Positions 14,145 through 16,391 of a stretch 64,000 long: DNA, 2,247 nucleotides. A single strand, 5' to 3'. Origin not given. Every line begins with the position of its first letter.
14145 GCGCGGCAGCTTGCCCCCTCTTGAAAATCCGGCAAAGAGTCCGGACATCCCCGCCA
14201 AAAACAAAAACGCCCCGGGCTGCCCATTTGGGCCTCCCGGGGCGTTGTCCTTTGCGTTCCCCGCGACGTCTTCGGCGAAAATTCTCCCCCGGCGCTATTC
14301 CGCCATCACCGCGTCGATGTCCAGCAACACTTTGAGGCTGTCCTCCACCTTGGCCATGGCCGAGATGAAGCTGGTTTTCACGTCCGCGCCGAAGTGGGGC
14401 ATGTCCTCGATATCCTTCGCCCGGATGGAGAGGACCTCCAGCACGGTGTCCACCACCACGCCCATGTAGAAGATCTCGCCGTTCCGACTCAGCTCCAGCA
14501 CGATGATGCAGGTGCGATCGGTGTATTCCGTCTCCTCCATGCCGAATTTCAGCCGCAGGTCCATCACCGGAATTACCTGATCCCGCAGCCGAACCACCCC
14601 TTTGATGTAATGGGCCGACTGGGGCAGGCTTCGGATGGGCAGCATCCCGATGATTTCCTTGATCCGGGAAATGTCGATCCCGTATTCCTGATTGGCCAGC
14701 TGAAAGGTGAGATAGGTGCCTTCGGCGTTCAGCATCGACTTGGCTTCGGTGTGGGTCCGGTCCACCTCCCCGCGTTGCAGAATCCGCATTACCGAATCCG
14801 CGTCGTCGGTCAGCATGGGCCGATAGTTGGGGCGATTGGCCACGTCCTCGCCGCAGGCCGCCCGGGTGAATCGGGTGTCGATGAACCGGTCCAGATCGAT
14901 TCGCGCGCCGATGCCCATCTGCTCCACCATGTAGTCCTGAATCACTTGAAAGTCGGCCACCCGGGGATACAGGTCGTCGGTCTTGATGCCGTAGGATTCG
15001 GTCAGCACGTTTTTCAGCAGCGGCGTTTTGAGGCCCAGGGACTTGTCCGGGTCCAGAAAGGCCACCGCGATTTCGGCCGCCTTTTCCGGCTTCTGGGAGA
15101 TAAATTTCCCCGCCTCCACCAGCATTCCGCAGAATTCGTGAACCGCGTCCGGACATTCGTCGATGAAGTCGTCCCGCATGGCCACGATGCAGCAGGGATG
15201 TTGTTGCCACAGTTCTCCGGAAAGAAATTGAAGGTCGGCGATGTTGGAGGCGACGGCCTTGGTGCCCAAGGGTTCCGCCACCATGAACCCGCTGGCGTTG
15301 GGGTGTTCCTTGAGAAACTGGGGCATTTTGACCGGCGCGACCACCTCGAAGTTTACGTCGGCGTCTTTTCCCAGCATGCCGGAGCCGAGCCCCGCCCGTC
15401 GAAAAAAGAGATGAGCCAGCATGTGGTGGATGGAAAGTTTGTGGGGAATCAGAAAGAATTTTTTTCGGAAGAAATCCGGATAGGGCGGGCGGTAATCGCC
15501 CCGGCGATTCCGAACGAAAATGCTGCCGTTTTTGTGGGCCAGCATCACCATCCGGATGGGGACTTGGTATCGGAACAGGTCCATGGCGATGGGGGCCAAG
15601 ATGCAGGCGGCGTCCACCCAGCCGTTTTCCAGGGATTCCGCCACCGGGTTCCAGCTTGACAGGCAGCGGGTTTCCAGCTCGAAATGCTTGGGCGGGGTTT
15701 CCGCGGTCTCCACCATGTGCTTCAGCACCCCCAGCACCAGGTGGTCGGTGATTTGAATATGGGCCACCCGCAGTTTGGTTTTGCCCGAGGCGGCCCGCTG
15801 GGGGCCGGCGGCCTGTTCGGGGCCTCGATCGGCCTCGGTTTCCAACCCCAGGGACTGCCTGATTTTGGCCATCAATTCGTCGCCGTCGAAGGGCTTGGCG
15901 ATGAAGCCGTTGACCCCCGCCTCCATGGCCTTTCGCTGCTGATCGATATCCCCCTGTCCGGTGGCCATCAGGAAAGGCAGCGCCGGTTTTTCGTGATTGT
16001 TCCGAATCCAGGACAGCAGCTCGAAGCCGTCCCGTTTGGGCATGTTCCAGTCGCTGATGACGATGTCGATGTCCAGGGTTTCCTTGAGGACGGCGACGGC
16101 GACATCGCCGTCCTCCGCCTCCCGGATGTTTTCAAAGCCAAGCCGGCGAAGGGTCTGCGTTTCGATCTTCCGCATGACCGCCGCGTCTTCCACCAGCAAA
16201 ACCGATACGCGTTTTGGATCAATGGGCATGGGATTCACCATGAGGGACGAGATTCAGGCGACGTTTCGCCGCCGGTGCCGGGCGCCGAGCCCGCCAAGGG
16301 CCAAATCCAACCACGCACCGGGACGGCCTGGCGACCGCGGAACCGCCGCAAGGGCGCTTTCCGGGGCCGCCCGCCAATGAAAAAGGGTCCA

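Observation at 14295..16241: Unusual REC - NrtA/NasS-like solute-binding fold - CheW fusion: a possible cytoplasmic ligand-sensing coupling protein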

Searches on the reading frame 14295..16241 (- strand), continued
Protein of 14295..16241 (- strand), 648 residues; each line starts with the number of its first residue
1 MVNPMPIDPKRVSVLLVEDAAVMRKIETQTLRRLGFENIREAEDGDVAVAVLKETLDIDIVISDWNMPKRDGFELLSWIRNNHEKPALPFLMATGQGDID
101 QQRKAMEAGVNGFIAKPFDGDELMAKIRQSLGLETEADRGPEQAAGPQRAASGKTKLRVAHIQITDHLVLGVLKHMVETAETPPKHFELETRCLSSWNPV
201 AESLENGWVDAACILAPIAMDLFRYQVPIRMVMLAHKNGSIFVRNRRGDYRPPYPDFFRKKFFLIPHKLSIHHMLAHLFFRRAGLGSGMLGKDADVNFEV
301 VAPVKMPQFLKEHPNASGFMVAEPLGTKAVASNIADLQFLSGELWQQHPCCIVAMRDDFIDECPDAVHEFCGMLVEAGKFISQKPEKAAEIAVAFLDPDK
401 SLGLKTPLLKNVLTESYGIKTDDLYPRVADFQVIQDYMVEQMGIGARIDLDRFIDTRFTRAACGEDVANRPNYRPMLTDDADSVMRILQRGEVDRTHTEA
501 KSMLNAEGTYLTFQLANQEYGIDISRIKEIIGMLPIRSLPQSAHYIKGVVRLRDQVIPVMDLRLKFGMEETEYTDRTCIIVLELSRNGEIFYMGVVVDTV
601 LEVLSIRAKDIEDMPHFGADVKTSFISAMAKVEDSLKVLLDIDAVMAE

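Call 39: fold_search(model_id=the predicted structure, library=pdb)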
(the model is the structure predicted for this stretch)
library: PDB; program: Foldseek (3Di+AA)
matches with E <= 10: 1828; with E <= 0.001: 759
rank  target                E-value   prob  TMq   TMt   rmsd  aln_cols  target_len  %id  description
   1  3un6                  1.5e-19  1.00  0.42  0.89   3.1       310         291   19  2.0 Angstrom Crystal Structure of Ligand Binding Component of ABC-type Import System from Staphylococcus aureus with Zin (released 2011-12-07)
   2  2g29                  3.2e-17  1.00  0.43  0.70   5.9       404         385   18  crystal structure of the periplasmic nitrate-binding protein NrtA from Synechocystis PCC 6803 (released 2006-07-11)
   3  9u9z_C                1.0e-16  1.00  0.45  0.44  12.2       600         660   15  Cryo-EM structure of cyanobacterial bicarbonate transporter CmpBCD (released 2026-04-01)
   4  9uai                  3.0e-16  1.00  0.42  0.69   6.0       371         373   18  Crystal structure of cyanobacterial CRD of CmpBCD in the presence of nitrate (released 2026-04-08)
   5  8wm7_C                3.0e-16  1.00  0.38  0.38  23.6       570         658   17  Cryo-EM structure of cyanobacterial nitrate/nitrite transporter NrtBCD in complex with signalling protein PII (released 2024-02-28)
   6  9uak                  2.8e-15  1.00  0.41  0.69   6.0       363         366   18  Crystal structure of C terminal regulatory domain of cyanobacterial bicarbonate transporter CmpABCD (released 2026-04-08)
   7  2i48                  5.0e-14  1.00  0.42  0.65   6.4       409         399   15  Crystal structure of Bicarbonate Transport Protein CmpA from Synechocystis sp. PCC 6803 in complex with carbonic acid (released 2006-12-19)
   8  2i49                  5.9e-14  1.00  0.41  0.64   6.6       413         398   15  Crystal structure of apo form of Bicarbonate Transport Protein CmpA from Synechocystis sp. PCC 6803 (released 2006-12-19)
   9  2i4b                  7.0e-14  1.00  0.42  0.66   6.2       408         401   16  Crystal structure of Bicarbonate Transport Protein CmpA from Synechocystis sp. PCC 6803 in complex with bicarbonate and  (released 2006-12-19)
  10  6ssy_B                3.3e-13  1.00  0.38  0.77   4.0       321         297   15  Taurine ABC transporter substrate binding protein TauA from E. coli in complex with 2-Aminoethylphosphonic acid (released 2019-12-18)
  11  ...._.                5.5e-13  1.00  0.20  0.84   2.7       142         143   32  Chemotaxis core signalling unit from E protein lysed E. coli cells (released 2023-09-13)
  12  9a72_B                1.2e-12  1.00  0.20  0.81   1.9       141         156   30  Integrative model of YFMS-CHEW by crosslinking MS and deep learning (released 2024-09-18)
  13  6ssy_A                1.2e-12  1.00  0.37  0.75   4.2       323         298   15  Taurine ABC transporter substrate binding protein TauA from E. coli in complex with 2-Aminoethylphosphonic acid (released 2019-12-18)
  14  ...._C                1.9e-12  1.00  0.20  0.84   2.4       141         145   33  E. coli Core Signaling Unit, carrying QQQQ receptor mutation (released 2020-01-22)
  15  2qdl_A                8.8e-12  1.00  0.19  0.75   2.6       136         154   29  Crystal structure of scaffolding protein TtCheW from Thermoanaerobacter tengcongensis (released 2007-09-04)
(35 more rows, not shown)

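Call 55: search_protein_families(library=pfam, proteins=[P0004], max_evalue=0.00001)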
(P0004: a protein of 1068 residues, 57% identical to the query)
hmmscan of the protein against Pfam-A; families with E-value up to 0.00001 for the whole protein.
P0004 (1068 aa): 2 families
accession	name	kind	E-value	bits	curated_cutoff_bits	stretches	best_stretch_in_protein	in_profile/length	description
PF00072.30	Response_reg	-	5.3e-49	165.5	30.2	2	5-118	1-110/111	Response regulator receiver domain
PF13379.11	NMT1_2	-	2.7e-47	162.1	24.7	2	670-868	35-242/252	NMT1-like family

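Call 70: search_protein_families(library=ncbifam, proteins=[L001:12838-14061:+, L001:12059-12841:+, L001:14195-15028:+], max_evalue=0.00001)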
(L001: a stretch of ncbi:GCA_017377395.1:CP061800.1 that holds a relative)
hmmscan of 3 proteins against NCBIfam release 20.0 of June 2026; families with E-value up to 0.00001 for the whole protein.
L001:12838-14061:+ (407 aa): 2 families
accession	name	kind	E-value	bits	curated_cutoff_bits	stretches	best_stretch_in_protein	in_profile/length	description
TIGR01728.1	SsuA_fam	subfamily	2.9e-26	92.3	163.5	1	46-283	1-228/290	aliphatic sulfonate ABC transporter substrate-binding protein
NF040735.1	SBP_SaoX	equivalog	2.2e-16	59.9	300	1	44-283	3-230/330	ABC transporter substrate-binding subunit SaoX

L001:12059-12841:+ (260 aa): 181 families (the best 25 are shown)
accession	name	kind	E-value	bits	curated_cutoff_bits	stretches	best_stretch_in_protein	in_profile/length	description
NF040729.1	ABC_ATP_SaoA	equivalog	3.9e-64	216.4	360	1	2-246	1-245/248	ABC transporter ATP-binding protein SaoA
NF008421.0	PRK11248.1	equivalog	1.3e-58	198.5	357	1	21-219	15-214/255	taurine ABC transporter ATP-binding subunit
TIGR01184.1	ntrCD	subfamily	9.7e-57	192.2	291.8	1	23-229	1-211/230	nitrate ABC transporter ATP-binding protein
TIGR03265.1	PhnT2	equivalog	1.9e-52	178.7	457.7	1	3-207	5-208/353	putative 2-aminoethylphosphonate ABC transporter ATP-binding protein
NF008420.0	PRK11247.1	equivalog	2.5e-49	167.8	395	1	4-243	14-241/257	aliphatic sulfonates ABC transporter ATP-binding protein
NF043075.1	MMSYN1_0197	equivalog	4.8e-48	163.8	550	1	3-207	3-206/341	spermidine/putrescine ABC transporter ATP-binding protein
TIGR01186.1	proV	subfamily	5e-48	164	326.6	1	23-208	9-204/363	betaine/proline/choline family ABC transporter ATP-binding protein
TIGR03415.1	ABC_choXWV_ATP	equivalog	4.9e-47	160.7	483.75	1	23-208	40-239/382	choline ABC transporter ATP-binding protein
NF006987.0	PRK09452.1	equivalog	5.3e-46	157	482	1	3-207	18-221/378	spermidine/putrescine ABC transporter ATP-binding protein PotA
NF008653.0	PRK11650.1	subfamily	1.4e-44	152.6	432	1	2-208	3-209/357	sn-glycerol-3-phosphate ABC transporter ATP-binding protein UgpC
TIGR00968.1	3a0106s01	subfamily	1.4e-44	152.4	342.75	1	3-207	1-204/237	sulfate ABC transporter ATP-binding protein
NF008233.0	PRK11000.1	equivalog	1.1e-43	149.5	568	1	3-219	4-220/369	maltose/maltodextrin ABC transporter ATP-binding protein MalK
NF040840.2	tungstate_WtpC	equivalog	3.3e-43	148.3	440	1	3-209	2-207/347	tungstate ABC transporter ATP-binding protein WtpC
TIGR01187.1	potA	subfamily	4.1e-42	144.4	355.6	1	38-207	1-174/325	polyamine ABC transporter ATP-binding protein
NF008513.0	PRK11432.1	equivalog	1.3e-40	139.4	496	1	5-207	9-210/351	ferric ABC transporter ATP-binding protein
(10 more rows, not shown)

L001:14195-15028:+ (277 aa): 6 families
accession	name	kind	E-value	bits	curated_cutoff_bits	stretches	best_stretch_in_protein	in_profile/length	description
NF040733.1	ABC_perm_U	equivalog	2.6e-48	164.7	295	1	57-270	30-245/251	ABC transporter permease subunit SaoP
TIGR01183.1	ntrB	equivalog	3.1e-43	147.8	209.05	1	79-263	15-199/202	nitrate ABC transporter permease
NF008470.0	PRK11365.1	equivalog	3.2e-34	118.5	347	1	63-269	40-248/263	aliphatic sulfonate ABC transporter permease SsuC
NF007545.0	PRK10160.1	equivalog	4.5e-30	105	342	1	73-269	70-266/275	taurine ABC transporter permease TauC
TIGR03416.1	ABC_choXWV_perm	equivalog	1.7e-11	44.1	363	1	62-260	68-264/267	choline ABC transporter permease subunit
NF008196.0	PRK10952.1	equivalog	4.4e-07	29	439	1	78-263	141-325/356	glycine betaine/L-proline ABC transporter permease ProW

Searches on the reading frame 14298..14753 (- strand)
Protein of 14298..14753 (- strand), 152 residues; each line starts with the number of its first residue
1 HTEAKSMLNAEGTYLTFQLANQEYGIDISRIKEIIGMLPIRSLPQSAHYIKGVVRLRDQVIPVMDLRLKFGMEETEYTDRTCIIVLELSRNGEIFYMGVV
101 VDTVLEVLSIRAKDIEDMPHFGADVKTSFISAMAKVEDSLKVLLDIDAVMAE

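Call 78: search_solved_structures(query=window:14298-14753:-, max_evalue=1e-8, show_alignments=2)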
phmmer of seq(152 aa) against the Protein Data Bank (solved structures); distinct sequences matched with E-value up to 1e-8: 6.
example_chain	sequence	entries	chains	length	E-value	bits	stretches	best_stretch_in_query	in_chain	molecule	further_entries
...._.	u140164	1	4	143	4.6e-25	91.4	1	14-149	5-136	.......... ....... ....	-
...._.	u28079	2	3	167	4.7e-25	91.4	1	13-149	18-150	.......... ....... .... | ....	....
2qdl_A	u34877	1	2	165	2.2e-17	66.6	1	15-146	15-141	Chemotaxis signal transduction protein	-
4jpb_W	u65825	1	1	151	1e-10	45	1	12-151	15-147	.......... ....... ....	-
1k0s_A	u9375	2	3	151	1e-10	45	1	12-151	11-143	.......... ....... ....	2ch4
3ja6_A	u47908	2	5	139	1.3e-10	44.7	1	14-151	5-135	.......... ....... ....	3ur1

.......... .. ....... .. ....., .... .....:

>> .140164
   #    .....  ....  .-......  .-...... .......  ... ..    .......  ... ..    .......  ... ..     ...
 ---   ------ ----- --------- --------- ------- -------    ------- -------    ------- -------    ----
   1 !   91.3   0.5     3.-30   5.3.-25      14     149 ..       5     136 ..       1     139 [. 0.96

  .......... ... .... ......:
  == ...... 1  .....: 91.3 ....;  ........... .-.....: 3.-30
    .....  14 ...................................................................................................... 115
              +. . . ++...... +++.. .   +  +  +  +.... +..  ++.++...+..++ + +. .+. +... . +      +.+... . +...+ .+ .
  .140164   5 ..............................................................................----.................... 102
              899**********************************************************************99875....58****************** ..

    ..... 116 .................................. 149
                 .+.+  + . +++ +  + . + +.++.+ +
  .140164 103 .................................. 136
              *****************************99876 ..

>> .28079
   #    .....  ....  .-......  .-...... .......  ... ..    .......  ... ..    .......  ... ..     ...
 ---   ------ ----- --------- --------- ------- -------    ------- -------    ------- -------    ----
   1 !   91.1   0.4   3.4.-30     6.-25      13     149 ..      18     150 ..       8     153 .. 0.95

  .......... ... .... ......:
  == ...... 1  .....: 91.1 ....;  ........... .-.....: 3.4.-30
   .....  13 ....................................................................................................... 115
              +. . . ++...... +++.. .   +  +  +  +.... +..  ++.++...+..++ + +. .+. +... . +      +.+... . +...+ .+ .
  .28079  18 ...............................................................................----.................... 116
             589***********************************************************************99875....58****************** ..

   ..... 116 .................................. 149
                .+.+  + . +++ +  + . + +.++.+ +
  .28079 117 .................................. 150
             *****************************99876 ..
